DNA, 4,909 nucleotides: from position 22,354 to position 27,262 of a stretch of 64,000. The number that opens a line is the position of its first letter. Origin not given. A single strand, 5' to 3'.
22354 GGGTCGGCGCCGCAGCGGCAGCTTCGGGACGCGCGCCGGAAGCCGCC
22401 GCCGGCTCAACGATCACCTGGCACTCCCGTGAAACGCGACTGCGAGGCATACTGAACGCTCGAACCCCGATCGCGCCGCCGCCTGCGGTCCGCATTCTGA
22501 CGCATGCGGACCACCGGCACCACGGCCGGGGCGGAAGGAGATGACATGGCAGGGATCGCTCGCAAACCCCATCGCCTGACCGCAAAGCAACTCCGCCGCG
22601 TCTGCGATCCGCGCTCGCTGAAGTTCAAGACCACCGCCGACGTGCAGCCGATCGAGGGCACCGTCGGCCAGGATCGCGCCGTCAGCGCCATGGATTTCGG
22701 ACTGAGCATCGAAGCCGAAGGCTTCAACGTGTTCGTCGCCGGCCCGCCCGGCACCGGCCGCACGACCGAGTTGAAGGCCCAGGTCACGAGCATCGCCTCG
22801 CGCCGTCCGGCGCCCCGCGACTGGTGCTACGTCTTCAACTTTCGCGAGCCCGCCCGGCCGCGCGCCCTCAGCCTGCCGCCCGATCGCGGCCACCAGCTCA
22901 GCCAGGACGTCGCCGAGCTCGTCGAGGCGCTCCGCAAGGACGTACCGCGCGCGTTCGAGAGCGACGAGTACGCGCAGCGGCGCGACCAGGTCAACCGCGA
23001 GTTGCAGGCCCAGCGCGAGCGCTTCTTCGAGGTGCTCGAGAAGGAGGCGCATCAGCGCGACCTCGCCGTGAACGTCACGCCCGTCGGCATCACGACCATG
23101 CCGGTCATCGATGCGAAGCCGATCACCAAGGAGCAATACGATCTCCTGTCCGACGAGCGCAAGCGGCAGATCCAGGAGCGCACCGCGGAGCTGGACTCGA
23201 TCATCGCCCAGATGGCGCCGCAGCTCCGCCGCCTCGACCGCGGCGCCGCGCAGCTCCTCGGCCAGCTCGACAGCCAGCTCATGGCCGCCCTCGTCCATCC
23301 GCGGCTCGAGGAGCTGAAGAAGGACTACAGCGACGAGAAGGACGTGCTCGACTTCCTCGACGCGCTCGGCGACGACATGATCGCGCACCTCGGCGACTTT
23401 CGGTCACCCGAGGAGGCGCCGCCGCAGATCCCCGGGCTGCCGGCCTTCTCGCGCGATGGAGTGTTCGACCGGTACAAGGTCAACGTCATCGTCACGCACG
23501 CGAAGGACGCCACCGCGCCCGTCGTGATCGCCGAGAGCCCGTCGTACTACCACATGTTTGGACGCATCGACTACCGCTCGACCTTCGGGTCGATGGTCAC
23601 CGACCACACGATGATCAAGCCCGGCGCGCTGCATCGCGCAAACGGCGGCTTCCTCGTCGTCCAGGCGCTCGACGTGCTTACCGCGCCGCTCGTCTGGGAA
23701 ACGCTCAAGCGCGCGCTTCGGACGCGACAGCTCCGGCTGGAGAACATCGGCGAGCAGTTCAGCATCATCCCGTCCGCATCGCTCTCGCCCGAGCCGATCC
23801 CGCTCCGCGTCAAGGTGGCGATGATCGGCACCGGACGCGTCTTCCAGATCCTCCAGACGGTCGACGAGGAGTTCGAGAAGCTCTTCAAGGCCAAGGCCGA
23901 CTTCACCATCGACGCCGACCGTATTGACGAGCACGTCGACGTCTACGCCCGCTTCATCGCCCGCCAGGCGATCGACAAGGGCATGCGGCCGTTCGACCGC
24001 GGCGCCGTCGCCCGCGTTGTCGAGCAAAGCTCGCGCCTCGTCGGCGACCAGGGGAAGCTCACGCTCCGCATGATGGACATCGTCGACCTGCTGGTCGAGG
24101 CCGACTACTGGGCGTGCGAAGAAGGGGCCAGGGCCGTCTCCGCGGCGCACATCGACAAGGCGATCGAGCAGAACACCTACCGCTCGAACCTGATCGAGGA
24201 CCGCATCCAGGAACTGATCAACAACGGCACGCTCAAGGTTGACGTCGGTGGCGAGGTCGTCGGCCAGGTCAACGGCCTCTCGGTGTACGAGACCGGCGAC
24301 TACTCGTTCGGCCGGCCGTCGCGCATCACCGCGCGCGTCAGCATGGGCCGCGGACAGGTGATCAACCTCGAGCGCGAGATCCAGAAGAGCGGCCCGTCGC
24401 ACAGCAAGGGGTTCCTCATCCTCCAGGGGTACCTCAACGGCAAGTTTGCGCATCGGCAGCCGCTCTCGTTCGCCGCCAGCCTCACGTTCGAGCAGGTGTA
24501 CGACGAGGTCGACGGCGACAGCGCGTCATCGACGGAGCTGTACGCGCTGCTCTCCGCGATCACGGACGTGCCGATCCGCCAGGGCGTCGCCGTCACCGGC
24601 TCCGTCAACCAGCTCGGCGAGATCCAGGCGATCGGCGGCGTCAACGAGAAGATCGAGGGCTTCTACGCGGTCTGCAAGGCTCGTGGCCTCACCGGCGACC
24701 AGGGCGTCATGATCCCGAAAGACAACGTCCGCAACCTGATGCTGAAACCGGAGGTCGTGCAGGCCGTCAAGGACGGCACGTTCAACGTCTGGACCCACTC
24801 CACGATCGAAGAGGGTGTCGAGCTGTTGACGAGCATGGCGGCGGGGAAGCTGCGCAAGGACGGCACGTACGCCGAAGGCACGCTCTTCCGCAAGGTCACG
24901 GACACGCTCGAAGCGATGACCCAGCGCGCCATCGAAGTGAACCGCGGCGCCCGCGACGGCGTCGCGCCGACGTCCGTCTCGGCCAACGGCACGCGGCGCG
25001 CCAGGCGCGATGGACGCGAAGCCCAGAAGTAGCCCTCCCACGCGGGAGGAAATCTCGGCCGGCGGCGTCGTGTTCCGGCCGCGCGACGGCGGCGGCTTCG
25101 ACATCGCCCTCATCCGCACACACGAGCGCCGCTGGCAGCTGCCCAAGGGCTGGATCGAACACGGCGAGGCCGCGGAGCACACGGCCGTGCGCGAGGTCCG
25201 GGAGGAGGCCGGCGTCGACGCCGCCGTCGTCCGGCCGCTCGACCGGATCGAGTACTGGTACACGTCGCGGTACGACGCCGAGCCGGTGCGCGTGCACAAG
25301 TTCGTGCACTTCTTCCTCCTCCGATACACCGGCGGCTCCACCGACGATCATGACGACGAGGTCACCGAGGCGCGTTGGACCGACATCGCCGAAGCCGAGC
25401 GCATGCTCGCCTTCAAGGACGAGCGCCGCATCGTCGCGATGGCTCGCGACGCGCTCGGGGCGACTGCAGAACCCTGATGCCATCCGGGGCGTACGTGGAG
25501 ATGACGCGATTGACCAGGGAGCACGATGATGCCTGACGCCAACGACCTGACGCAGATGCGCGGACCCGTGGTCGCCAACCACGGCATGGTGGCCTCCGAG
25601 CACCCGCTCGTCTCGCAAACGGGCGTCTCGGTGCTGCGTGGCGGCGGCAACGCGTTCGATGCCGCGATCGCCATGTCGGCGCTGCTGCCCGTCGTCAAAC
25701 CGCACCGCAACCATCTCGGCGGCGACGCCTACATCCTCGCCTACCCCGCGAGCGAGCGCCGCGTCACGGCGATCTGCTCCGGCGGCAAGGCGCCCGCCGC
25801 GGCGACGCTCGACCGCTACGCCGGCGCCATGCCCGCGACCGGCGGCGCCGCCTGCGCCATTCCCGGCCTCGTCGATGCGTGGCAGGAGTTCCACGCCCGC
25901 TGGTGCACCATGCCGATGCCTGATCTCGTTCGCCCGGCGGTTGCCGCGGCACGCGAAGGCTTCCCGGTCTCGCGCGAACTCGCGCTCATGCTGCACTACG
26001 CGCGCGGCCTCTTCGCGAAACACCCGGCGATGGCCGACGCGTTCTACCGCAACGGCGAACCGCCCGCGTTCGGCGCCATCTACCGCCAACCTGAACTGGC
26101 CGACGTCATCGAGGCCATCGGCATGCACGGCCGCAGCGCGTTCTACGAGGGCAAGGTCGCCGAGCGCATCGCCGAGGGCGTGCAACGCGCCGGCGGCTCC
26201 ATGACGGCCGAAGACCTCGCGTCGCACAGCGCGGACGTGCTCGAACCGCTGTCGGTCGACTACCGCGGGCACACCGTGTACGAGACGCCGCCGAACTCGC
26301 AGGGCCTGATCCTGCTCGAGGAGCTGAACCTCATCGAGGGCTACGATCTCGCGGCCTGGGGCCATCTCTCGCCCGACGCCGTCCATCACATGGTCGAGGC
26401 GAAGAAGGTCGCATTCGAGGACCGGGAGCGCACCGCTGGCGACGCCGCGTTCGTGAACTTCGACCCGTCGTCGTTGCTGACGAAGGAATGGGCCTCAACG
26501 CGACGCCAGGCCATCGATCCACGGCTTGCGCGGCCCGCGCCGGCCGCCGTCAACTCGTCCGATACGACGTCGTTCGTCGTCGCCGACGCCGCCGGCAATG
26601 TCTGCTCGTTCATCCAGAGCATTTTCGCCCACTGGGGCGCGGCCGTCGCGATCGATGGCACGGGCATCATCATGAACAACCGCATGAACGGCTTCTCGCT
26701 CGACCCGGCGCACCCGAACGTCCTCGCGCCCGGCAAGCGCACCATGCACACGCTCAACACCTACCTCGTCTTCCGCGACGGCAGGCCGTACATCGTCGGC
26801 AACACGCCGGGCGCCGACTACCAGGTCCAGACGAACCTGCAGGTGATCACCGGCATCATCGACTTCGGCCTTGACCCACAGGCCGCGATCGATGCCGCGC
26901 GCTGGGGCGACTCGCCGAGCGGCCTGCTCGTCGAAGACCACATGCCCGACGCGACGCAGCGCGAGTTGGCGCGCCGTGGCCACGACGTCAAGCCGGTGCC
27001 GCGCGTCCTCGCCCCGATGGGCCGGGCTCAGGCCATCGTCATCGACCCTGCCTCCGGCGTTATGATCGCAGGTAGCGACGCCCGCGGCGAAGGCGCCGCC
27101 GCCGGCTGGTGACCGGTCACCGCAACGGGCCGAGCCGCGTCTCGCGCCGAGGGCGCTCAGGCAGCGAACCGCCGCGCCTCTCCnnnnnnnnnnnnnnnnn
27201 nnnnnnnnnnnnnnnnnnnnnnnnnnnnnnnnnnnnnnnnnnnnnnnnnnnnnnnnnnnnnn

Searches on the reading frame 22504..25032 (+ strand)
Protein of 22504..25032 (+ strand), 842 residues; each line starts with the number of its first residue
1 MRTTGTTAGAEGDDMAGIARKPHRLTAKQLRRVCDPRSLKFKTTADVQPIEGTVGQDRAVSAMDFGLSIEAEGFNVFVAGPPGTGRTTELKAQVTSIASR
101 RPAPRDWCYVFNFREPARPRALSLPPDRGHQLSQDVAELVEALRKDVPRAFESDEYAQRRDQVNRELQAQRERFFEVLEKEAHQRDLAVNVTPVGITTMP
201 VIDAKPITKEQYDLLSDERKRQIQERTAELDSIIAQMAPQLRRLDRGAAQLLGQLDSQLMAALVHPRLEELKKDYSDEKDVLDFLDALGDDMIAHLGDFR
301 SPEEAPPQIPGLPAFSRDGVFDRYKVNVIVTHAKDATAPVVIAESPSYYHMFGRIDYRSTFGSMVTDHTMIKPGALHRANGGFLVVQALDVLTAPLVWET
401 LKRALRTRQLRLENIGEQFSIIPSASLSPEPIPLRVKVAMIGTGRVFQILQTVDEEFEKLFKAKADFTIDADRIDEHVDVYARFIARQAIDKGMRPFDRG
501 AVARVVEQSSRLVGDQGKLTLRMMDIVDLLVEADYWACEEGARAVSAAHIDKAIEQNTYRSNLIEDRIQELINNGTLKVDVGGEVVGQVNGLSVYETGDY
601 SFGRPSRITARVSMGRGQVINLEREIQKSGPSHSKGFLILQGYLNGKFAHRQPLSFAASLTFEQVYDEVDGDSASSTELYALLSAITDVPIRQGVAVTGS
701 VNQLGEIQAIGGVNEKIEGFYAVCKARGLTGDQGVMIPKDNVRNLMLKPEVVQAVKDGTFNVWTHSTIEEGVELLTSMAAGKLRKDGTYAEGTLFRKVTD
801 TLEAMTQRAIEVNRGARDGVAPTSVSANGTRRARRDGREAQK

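Call 46: search_protein_families(library=pfam, proteins=[window:22504-25032:+], max_evalue=0.000001)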
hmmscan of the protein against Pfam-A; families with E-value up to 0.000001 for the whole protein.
window:22504-25032:+ (842 aa): 4 families
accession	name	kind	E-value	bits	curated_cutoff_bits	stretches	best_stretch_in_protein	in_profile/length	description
PF13654.12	AAA_32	-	1.1e-49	168.3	21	1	337-467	2-132/133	LonB-like, AAA domain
PF20436.4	LonB_AAA-LID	-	7.4e-26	90.4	22.4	1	496-560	1-65/65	Archaeal LonB, AAA+ ATPase LID domain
PF20437.3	LonC_helical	-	2e-14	53.7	24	1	106-139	1-34/34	Lon-like LonC helical domain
PF05362.19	Lon_C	-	6.8e-10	39.3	21.1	1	670-753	108-184/205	Lon protease (S16) C-terminal proteolytic domain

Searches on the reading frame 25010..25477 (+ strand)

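Call 46: search_protein_families(library=pfam, proteins=[window:25010-25477:+], max_evalue=0.000001)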
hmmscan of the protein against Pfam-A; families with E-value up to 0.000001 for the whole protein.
window:25010-25477:+ (155 aa): 1 family
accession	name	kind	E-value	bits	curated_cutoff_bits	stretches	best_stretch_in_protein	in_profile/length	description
PF00293.34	NUDIX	-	6.5e-22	78.4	21.1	1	17-140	6-129/134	NUDIX domain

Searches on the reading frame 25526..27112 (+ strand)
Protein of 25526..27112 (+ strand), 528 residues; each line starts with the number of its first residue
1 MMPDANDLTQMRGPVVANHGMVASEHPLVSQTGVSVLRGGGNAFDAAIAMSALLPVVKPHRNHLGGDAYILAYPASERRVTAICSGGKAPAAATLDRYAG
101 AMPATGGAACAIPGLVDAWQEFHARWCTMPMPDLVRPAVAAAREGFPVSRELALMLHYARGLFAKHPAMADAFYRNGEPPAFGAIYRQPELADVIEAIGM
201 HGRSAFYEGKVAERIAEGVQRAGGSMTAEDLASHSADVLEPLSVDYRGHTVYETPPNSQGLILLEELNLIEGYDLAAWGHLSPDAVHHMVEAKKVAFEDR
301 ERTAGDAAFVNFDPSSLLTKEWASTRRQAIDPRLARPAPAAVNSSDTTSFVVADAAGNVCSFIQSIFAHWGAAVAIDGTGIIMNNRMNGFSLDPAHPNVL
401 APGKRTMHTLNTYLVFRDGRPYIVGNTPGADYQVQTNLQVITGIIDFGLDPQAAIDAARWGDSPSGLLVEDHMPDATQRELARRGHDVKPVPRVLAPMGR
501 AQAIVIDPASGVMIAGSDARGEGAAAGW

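Call 46: search_protein_families(library=pfam, proteins=[window:25526-27112:+], max_evalue=0.000001)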
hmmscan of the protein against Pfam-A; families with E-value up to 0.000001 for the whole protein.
window:25526-27112:+ (528 aa): 1 family
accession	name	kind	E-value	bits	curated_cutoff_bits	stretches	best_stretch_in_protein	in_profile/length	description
PF01019.26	G_glu_transpept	-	1.4e-138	463.4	27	1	35-523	2-512/512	Gamma-glutamyltranspeptidase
